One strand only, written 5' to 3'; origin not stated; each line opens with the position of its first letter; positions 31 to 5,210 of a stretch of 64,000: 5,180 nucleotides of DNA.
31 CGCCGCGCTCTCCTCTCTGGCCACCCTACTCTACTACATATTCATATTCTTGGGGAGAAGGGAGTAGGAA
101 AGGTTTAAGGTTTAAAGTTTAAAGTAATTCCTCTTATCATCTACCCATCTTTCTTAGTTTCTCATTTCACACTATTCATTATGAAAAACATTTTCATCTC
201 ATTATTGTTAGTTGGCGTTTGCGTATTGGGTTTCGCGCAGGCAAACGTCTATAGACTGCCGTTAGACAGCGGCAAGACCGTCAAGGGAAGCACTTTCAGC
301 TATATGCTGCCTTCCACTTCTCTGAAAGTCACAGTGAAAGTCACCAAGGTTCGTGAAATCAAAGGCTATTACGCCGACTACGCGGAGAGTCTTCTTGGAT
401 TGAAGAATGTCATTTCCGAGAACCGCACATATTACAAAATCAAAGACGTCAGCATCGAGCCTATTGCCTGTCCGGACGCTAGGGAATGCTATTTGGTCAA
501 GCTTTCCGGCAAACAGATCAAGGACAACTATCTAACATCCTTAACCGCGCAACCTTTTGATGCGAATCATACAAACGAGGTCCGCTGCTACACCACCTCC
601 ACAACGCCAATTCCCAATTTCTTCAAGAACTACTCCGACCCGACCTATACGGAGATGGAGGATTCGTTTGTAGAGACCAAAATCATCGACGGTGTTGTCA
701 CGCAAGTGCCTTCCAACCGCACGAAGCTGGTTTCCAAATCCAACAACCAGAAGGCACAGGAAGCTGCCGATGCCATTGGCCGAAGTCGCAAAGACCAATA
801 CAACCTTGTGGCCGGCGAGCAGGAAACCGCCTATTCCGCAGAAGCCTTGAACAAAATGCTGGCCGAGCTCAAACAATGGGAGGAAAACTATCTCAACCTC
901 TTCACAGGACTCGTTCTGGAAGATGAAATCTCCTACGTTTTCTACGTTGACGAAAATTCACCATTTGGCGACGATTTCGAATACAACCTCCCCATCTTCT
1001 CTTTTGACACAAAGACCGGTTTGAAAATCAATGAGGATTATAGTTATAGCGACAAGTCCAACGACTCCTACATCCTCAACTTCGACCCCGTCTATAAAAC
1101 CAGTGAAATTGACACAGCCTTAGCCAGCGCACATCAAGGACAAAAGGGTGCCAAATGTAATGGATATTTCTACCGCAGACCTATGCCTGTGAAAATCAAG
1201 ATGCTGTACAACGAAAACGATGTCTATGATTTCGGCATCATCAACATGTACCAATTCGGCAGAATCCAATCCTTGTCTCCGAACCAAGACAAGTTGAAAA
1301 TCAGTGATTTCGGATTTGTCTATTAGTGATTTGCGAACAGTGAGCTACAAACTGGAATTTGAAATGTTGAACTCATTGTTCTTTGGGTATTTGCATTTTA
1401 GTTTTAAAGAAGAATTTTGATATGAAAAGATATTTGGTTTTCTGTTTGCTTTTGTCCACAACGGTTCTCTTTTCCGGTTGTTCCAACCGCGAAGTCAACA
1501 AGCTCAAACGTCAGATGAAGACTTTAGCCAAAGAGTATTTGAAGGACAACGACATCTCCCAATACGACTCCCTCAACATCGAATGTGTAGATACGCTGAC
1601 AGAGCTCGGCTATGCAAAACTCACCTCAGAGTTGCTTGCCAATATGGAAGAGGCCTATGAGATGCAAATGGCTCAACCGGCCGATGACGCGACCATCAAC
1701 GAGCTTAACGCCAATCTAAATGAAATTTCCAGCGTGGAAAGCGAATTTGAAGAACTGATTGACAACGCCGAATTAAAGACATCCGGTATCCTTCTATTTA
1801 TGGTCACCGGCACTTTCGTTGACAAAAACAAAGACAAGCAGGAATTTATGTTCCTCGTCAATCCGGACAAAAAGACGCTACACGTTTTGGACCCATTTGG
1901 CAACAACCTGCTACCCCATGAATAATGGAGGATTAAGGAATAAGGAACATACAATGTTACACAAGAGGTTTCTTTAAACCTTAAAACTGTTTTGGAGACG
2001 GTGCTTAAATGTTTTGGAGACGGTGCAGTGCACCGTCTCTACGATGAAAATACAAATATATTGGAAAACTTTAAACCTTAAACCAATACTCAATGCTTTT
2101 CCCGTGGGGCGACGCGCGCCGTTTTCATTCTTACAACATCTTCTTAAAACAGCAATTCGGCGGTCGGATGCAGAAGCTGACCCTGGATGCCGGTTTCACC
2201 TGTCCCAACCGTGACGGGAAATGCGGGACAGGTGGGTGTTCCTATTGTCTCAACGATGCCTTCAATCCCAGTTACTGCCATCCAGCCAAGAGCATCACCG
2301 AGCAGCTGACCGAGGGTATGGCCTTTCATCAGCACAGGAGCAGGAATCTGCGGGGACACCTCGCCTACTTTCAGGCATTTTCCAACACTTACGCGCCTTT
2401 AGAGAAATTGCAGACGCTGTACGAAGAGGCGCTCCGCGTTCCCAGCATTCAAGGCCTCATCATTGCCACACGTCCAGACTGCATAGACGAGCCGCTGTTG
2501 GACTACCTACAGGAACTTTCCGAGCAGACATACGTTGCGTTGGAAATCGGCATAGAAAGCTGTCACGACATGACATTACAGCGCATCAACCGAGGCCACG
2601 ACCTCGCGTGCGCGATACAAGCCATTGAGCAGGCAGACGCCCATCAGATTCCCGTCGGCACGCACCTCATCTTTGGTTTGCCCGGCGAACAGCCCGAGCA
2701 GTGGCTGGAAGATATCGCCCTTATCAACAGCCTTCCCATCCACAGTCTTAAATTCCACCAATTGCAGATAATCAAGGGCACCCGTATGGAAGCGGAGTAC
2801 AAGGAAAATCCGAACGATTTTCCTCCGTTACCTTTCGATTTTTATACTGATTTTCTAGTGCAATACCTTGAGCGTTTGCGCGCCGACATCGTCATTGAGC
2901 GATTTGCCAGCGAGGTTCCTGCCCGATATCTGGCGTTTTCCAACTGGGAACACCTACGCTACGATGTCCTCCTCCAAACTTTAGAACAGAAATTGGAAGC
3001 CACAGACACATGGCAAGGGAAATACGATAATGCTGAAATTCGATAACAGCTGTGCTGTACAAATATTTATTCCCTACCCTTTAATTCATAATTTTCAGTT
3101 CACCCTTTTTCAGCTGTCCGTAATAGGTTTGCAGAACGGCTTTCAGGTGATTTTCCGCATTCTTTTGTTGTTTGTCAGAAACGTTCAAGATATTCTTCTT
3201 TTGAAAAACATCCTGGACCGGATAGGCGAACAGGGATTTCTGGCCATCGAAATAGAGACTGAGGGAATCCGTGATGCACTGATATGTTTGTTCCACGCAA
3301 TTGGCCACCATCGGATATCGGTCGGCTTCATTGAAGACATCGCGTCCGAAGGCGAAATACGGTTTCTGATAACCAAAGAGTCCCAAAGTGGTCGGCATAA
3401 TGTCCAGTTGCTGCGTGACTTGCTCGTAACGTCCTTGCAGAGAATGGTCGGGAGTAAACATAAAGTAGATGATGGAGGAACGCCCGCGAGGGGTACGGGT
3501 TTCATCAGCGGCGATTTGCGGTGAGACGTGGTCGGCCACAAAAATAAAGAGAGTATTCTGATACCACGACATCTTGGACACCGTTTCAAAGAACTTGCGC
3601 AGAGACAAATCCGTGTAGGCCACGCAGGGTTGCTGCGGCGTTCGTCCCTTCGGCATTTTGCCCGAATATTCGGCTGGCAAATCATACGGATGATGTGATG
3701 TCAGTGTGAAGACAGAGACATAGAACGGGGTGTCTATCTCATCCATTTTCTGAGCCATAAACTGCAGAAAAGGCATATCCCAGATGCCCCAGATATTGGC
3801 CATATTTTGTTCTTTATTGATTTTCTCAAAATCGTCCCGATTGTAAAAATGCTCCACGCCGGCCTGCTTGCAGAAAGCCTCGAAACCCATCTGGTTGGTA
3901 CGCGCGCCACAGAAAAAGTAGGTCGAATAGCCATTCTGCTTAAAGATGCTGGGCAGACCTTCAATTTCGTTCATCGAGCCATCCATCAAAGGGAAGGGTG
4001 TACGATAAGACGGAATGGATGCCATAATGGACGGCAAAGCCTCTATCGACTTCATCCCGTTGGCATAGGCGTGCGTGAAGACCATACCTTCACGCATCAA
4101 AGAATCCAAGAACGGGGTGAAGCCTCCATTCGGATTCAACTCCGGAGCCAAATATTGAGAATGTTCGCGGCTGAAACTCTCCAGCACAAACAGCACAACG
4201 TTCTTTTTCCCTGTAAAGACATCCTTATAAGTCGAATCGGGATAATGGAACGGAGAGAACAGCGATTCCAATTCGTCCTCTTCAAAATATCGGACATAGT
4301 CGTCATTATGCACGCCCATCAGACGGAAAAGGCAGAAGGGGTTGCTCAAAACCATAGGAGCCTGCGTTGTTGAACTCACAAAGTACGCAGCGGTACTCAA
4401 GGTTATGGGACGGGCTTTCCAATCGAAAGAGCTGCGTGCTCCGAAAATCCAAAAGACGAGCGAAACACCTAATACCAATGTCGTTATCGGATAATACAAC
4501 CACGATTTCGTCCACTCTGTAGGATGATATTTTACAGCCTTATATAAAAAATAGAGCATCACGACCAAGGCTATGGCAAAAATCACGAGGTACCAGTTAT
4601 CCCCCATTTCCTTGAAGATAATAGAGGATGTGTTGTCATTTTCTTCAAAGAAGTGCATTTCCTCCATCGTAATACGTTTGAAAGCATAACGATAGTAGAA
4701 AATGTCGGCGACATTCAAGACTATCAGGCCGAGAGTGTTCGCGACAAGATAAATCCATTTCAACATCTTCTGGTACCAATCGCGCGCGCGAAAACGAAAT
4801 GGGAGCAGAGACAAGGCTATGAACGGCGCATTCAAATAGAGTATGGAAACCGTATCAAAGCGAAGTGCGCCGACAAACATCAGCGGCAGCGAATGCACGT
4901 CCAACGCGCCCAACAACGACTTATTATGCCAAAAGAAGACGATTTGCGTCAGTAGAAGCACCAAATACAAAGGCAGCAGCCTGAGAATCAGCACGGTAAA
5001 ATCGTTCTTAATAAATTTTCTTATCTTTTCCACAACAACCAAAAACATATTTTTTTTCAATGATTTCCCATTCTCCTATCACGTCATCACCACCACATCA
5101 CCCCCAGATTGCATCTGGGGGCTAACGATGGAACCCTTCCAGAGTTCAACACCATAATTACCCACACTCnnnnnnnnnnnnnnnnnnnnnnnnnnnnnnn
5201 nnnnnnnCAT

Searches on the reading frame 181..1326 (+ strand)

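Call 80: search_protein_families(library=pfam, proteins=[window:181-1326:+], max_evalue=0.001)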
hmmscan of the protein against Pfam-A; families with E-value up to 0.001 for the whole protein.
window:181-1326:+ (381 aa): 1 family
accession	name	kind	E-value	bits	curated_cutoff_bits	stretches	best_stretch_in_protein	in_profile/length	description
PF16115.10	DUF4831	-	7.2e-33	114.5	27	1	40-368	4-298/318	Domain of unknown function (DUF4831)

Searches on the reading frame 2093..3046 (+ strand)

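Call 80: search_protein_families(library=pfam, proteins=[window:2093-3046:+], max_evalue=0.001)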
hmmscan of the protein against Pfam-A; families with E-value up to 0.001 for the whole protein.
window:2093-3046:+ (317 aa): 2 families
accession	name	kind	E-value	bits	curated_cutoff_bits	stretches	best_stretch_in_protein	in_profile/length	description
PF16199.10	Radical_SAM_C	-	9.3e-17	61.3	31.9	1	217-293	2-76/85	Radical_SAM C-terminal domain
PF04055.27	Radical_SAM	-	6.2e-13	49.7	29.5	1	47-210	9-165/166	Radical SAM superfamily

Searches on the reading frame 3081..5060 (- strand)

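Call 67: search_protein_families(library=pfam, proteins=[window:3081-5060:-], max_evalue=0.001)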
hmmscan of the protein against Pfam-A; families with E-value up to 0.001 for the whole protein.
window:3081-5060:- (659 aa): 1 family
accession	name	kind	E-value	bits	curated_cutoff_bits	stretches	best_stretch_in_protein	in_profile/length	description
PF00884.28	Sulfatase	-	4.3e-37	128.5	25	1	286-564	1-301/301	Sulfatase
